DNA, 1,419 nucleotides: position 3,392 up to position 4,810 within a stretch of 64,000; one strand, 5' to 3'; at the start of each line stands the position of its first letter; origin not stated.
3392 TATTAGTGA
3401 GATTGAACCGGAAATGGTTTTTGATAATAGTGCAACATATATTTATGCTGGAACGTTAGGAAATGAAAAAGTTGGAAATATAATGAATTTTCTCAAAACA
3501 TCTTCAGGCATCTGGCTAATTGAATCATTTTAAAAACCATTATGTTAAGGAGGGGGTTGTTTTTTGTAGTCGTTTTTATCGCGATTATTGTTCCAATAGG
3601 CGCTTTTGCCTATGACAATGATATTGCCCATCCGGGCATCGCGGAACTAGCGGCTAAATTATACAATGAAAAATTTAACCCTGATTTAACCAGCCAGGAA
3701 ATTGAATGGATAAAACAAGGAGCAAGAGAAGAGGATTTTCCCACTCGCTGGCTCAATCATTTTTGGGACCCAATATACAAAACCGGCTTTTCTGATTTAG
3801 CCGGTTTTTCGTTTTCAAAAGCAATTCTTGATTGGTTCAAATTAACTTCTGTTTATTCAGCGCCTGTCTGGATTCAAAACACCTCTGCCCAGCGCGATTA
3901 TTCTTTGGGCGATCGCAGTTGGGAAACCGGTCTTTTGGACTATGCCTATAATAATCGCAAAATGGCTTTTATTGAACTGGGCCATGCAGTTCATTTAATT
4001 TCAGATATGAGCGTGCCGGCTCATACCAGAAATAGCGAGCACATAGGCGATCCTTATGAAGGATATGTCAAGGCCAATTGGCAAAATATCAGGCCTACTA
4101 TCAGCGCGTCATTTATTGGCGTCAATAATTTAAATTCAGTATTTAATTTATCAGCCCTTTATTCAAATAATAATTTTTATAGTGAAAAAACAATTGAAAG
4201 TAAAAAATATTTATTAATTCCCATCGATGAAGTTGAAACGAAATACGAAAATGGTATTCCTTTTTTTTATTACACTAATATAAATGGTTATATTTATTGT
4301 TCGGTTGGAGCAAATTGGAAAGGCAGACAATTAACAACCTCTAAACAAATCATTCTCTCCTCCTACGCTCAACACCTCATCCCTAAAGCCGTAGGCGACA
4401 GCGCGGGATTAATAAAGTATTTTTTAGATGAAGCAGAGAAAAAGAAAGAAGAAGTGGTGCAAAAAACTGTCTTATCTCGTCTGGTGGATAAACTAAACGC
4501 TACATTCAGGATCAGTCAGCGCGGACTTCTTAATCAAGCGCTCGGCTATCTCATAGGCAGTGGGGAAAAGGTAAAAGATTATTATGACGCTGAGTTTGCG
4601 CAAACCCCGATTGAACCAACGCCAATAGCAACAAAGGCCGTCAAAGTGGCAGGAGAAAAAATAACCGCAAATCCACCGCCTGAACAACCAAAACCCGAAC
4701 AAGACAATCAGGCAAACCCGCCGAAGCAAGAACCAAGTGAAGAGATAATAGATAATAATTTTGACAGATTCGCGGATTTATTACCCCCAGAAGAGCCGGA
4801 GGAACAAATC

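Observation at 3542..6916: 1124-aa secreted protein with a zinc-phospholipase-C / P1-nuclease-like head, a Pro-rich stalk and beta-helix repeats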

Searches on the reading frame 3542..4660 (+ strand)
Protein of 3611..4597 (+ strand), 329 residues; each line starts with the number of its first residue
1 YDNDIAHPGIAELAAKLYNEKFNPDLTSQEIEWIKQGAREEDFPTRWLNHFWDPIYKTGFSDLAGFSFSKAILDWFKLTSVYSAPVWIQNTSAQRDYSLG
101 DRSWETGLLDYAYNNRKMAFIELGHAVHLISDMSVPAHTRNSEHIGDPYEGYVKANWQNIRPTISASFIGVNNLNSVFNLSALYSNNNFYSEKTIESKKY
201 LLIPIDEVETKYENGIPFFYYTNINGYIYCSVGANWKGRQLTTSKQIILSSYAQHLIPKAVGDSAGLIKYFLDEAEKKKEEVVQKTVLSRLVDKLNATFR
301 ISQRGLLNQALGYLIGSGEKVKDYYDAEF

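Call 7: find_homologous_proteins(query=window:3611-4597:+)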
Query seq(329 aa) (329 aa): 9 proteins with E <= 0.001 among 1499 candidates.
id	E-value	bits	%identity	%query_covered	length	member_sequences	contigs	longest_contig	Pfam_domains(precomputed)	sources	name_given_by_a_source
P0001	1.4e-59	220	44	84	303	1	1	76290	-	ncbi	ncbi:MAG: hypothetical protein WC430_02490, partial [Patescibacteria group bacterium]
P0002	4.1e-57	212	49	71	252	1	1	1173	-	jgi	-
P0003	2.3e-51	193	41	85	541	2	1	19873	PF00882.25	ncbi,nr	ncbi:MAG TPA: hypothetical protein DEB73_02595 [Candidatus Magasanikbacteria bacterium]|nr:hypotheti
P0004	9.0e-50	188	44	81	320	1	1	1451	-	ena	-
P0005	5.8e-47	179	48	62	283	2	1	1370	PF00882.25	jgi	-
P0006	1.0e-46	178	38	85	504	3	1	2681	PF00882.25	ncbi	ncbi:MAG: hypothetical protein AAB666_02240, partial [Patescibacteria group bacterium]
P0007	1.8e-39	154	36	85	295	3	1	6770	PF00882.25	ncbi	ncbi:MAG: hypothetical protein COV84_02650, partial [Candidatus Portnoybacteria bacterium CG11_big_f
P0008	3.1e-27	114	36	60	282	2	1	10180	PF00882.25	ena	-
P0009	5.7e-26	110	42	47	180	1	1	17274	PF00882.25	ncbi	-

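Call 10: search_solved_structures(query=A1, max_evalue=10, show_alignments=4)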
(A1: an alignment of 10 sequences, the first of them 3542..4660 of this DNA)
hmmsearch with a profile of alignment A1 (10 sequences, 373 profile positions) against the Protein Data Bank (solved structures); distinct sequences matched with E-value up to 10: 11.
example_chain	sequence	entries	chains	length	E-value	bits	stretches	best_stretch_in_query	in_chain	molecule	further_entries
8cqm_A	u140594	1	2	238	0.0022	20.4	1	114-186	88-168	Phospholipase C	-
2huc_A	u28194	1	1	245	0.013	17.9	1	114-174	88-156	Phospholipase C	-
2ffz_A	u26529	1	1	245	0.014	17.8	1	114-174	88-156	Phospholipase C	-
1ah7_A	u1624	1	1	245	0.014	17.8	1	114-174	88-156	PHOSPHOLIPASE C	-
2fgn_A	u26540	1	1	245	0.022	17.1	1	114-174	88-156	Phospholipase C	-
1p5x_A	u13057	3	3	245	0.025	17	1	114-174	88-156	Phospholipase C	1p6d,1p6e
9qhr_A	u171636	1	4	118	0.39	13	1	158-222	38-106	Chromatin structure-remodeling complex subunit RSC1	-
1brw_A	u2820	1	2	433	0.68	12.3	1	51-76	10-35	PROTEIN (PYRIMIDINE NUCLEOSIDE PHOSPHORYLASE)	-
9p74_A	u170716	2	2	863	0.86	11.9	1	192-279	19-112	cGMP-dependent protein kinase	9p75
4rz7_A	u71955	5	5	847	1.2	11.5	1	196-280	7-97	cGMP-dependent protein kinase, putative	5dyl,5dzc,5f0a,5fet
5ezr_A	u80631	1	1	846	1.2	11.4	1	197-280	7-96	cGMP-dependent protein kinase, putative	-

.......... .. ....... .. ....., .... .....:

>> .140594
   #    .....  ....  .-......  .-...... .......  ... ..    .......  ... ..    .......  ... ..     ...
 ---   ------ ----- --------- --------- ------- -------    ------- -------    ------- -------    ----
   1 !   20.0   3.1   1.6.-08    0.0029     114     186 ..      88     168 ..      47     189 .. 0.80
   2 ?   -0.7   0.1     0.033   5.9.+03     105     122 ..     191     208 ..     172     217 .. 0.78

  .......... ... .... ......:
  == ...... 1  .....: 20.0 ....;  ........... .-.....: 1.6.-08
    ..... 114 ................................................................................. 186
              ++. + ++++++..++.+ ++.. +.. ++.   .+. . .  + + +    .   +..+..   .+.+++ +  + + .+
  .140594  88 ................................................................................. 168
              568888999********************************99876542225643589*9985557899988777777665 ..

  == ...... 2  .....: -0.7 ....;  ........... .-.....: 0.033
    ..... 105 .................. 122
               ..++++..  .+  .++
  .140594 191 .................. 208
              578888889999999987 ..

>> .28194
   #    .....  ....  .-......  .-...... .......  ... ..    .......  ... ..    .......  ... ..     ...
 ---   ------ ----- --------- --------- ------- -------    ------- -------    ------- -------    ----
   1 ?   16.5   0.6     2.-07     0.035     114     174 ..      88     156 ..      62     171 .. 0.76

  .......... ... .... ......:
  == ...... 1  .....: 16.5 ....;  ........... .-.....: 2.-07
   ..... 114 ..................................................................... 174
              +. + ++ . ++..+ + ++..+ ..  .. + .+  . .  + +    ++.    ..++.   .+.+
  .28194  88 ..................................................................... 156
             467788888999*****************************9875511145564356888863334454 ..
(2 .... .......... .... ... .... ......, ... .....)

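Call 11: search_protein_families(library=pfam, alignment_id=A1, max_evalue=1)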
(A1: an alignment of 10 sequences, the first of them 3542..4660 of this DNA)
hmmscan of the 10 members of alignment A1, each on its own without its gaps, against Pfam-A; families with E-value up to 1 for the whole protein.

A. member 1, window:3542-4660:+ (373 aa): 1 family
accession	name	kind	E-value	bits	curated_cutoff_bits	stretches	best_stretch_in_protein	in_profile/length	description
PF00882.24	Zn_dep_PLPC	-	0.075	13.4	26.8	1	116-167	70-98/167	Zinc dependent phospholipase C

B. families by the number of members that match (of 10 scanned): 2 families
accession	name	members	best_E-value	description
PF00882.24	Zn_dep_PLPC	10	3.8e-08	Zinc dependent phospholipase C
PF10504.14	DUF2452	1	0.25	Protein of unknown function (DUF2452)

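Call 20: find_encoding_contigs(protein=P0003, flank=6000, max_places=3)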
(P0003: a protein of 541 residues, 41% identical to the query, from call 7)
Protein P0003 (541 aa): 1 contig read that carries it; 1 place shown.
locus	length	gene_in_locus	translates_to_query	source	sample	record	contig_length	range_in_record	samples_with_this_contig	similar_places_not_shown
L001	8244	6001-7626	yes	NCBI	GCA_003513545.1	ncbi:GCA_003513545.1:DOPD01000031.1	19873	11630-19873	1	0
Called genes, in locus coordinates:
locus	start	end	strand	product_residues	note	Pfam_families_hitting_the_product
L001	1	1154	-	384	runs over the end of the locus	PF00712:DNA_pol3_beta, PF02767:DNA_pol3_beta_2, PF02768:DNA_pol3_beta_3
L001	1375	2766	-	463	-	PF11638:DnaA_N, PF00308:Bac_DnaA, PF01695:IstB_IS21, PF01637:ATPase_2 (weak), PF00004:AAA (weak), PF08299:Bac_DnaA_C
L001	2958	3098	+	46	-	PF00468:Ribosomal_L34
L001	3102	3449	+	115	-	PF00825:Ribonuclease_P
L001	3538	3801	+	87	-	PF01809:YidD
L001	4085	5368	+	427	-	PF05697:Trigger_N, PF05698:Trigger_C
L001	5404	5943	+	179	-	-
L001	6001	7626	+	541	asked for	PF00882:Zn_dep_PLPC (weak)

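Call 23: predict_structure(alignment_id=A1)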
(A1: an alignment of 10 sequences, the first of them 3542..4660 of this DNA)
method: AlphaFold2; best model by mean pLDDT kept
length: 373 residues; sequences in the alignment: 10
mean_pLDDT: 58.8   pTM: 0.59
mean pLDDT of the five models: 58.8, 56.8, 51.4, 46.2, 42.8
residues with pLDDT >= 90: 45; 70-90: 87; 50-70: 72; < 50: 169
segments of 3 or more residues with pLDDT < 50: 16-23, 83-93, 99-103, 120-124, 160-169, 213-274, 316-373
pLDDT, mean of each block of 10 residues (from residue 1): 72 51 59 91 86 94 64 51 41 49 53 56 61 87 89 72 41 69 83 84 71 40 35 40 39 34 32 57 91 93 70 48 40 35 40 34 32 32
secondary structure, 60 per line:
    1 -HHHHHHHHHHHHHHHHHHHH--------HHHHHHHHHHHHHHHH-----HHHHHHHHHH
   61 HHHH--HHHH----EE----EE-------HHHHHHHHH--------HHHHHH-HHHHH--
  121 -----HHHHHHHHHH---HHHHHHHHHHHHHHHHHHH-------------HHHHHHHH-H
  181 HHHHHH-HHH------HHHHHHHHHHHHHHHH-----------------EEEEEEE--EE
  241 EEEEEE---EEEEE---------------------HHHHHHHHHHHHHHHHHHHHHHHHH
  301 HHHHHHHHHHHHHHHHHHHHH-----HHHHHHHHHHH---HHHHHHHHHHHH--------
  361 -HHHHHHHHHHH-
elements in order: H2-21 H30-45 H51-64 H67-70 H90-98 H107-112 H114-118 H126-135 H139-157 H171-178 H180-186 H197-212 E230-236 E239-246 E250-254 H276-321 H327-337 H341-352 H362-372

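Call 25: find_encoding_contigs(protein=P0001, flank=6000, max_places=3)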
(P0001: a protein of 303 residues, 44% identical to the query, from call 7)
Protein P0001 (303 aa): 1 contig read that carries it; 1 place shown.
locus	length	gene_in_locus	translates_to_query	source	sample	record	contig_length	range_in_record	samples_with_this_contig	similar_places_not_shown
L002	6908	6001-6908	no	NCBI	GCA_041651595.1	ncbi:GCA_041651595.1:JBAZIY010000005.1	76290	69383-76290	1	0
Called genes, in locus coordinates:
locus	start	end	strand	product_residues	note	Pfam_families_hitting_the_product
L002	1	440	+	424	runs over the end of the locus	-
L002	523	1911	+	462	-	PF03721:UDPG_MGDP_dh_N, PF03807:F420_oxidored (faint), PF00984:UDPG_MGDP_dh, PF03720:UDPG_MGDP_dh_C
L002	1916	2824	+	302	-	PF01073:3Beta_HSD, PF01370:Epimerase, PF02719:Polysacc_synt_2, PF04321:RmlD_sub_bind, PF05368:NmrA, PF07993:NAD_binding_4 (weak), PF13460:NAD_binding_10, PF16363:GDP_Man_Dehyd, +1 more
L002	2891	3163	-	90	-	PF01016:Ribosomal_L27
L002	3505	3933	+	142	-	PF02381:MraZ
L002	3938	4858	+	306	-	PF01795:Methyltransf_5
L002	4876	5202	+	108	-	-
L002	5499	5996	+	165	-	-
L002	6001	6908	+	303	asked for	?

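Call 26: find_encoding_contigs(protein=P0007, flank=6000, max_places=3)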
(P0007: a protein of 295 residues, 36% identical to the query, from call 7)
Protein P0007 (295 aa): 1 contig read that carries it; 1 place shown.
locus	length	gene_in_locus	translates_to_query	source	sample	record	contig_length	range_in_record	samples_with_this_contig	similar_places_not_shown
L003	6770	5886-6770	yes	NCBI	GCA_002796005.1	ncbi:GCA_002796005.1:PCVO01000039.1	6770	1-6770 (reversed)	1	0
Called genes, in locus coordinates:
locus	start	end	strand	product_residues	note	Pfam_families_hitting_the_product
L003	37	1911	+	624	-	PF04932:Wzy_C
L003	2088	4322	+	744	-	PF04932:Wzy_C, PF00515:TPR_1 (faint), PF07719:TPR_2 (faint), PF13424:TPR_12 (faint), PF13428:TPR_14 (faint), PF13432:TPR_16 (faint), PF13181:TPR_8 (weak), PF13431:TPR_17 (weak), +1 more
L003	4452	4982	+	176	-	PF01371:Trp_repressor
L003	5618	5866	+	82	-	-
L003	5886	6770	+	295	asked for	PF00882:Zn_dep_PLPC (weak)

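Call 27: find_encoding_contigs(protein=P0008, flank=6000, max_places=3)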
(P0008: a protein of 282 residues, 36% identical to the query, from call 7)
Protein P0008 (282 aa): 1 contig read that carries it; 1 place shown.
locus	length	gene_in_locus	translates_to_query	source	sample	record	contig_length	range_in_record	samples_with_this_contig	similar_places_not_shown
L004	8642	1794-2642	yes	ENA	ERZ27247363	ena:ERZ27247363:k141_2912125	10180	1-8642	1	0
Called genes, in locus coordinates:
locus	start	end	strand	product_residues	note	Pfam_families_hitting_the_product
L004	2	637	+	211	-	?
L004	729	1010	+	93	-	PF12840:HTH_20, PF01022:HTH_5, PF01047:MarR (weak), PF12802:MarR_2 (faint), PF13412:HTH_24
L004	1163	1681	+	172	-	-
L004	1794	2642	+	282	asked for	PF00882:Zn_dep_PLPC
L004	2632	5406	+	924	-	PF00932:LTD, PF28492:Beta_helix_4, PF05048:NosD, PF13229:Beta_helix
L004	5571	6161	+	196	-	-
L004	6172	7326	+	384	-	PF13439:Glyco_transf_4, PF20706:GT4-conflict, PF00534:Glycos_transf_1, PF13692:Glyco_trans_1_4, PF13524:Glyco_trans_1_2 (weak)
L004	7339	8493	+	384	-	PF13439:Glyco_transf_4, PF13579:Glyco_trans_4_4 (weak), PF20706:GT4-conflict, PF00534:Glycos_transf_1, PF13692:Glyco_trans_1_4, PF13524:Glyco_trans_1_2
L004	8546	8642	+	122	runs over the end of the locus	-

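Call 30: search_protein_representatives(alignment_id=A1)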
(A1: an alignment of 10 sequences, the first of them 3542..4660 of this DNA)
Query: 10 sequences, 373 profile positions. Proteins with E-value up to 0.001 (for the whole library): 6358; up to 1e-10: 3373; up to 1e-30: 1004. The best 150 are listed.
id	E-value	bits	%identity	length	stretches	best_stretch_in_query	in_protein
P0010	8.0e-138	476.1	-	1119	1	14-368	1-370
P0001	9.2e-134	462.7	-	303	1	9-316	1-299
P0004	2.4e-124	431.7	-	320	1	4-286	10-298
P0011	2.9e-119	415.0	-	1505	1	5-366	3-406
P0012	1.1e-118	413.1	-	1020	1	6-365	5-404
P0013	5.7e-114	397.6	-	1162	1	6-316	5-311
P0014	8.5e-114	397.0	-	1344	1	13-342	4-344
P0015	5.1e-113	394.5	-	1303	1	6-346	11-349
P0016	2.5e-112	392.2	-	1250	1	6-347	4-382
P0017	8.1e-112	390.5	-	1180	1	8-317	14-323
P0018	1.2e-111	390.0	-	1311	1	8-347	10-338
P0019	1.7e-111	389.5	-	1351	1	4-347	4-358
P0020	3.5e-111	388.4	-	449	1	13-322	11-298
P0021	1.1e-110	386.8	-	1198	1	8-348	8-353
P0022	7.2e-110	384.1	-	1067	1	10-346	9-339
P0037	4.3e-105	368.4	-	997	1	9-311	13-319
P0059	1.0e-95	337.5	-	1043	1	18-313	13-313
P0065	2.1e-94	333.2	-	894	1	10-313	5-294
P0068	3.5e-93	329.2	-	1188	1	14-345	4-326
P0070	6.3e-92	325.1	-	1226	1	6-317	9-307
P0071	8.3e-92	324.7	-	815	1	8-316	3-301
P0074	3.0e-91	322.8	-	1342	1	12-332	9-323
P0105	5.2e-77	276.0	-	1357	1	13-307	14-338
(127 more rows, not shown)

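Call 41: find_homologous_proteins(query=A4, max_evalue=1e-10)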
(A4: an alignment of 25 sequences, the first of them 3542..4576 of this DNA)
Query A4 (25 sequences) (345 aa, profile of the alignment): 36 proteins with E <= 1e-10 among 5539 candidates.
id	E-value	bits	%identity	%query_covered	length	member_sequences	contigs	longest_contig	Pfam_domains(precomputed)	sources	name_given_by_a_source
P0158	4.8e-99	350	35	94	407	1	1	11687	-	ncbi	ncbi:MAG: hypothetical protein ABIJ28_04120 [Patescibacteria group bacterium]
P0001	1.1e-98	349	43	87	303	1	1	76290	-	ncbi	ncbi:MAG: hypothetical protein WC430_02490, partial [Patescibacteria group bacterium]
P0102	2.6e-96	341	33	86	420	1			-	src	-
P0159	4.2e-96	340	34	88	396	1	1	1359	PF00882.25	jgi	-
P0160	1.9e-95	338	36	83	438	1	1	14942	-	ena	-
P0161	1.3e-92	329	30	94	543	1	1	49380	-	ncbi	ncbi:MAG: hypothetical protein AAB474_00310, partial [Patescibacteria group bacterium]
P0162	5.1e-91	323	32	87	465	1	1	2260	-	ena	-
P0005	2.8e-89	318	45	66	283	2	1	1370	PF00882.25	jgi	-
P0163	4.9e-88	314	32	88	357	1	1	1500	PF00882.25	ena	-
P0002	2.1e-85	305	47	74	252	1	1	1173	-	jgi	-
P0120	4.1e-84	301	35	59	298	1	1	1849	-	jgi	jgi:hypothetical protein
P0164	3.0e-83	298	37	82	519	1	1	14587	-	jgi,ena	-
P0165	7.1e-83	297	34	63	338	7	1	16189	-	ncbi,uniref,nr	ncbi:MAG: hypothetical protein UX53_C0044G0010 [Candidatus Azambacteria bacterium GW2011_GWB2_46_37]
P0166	4.6e-82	294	38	65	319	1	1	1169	-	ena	-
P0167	7.3e-82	293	37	64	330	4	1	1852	-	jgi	-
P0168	1.2e-75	273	36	57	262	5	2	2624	PF00882.25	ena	-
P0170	5.3e-73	264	36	62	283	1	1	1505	PF00882.25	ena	-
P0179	3.4e-57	212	44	49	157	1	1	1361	PF00882.25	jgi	-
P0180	4.9e-55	205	41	42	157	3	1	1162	PF00882.25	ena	-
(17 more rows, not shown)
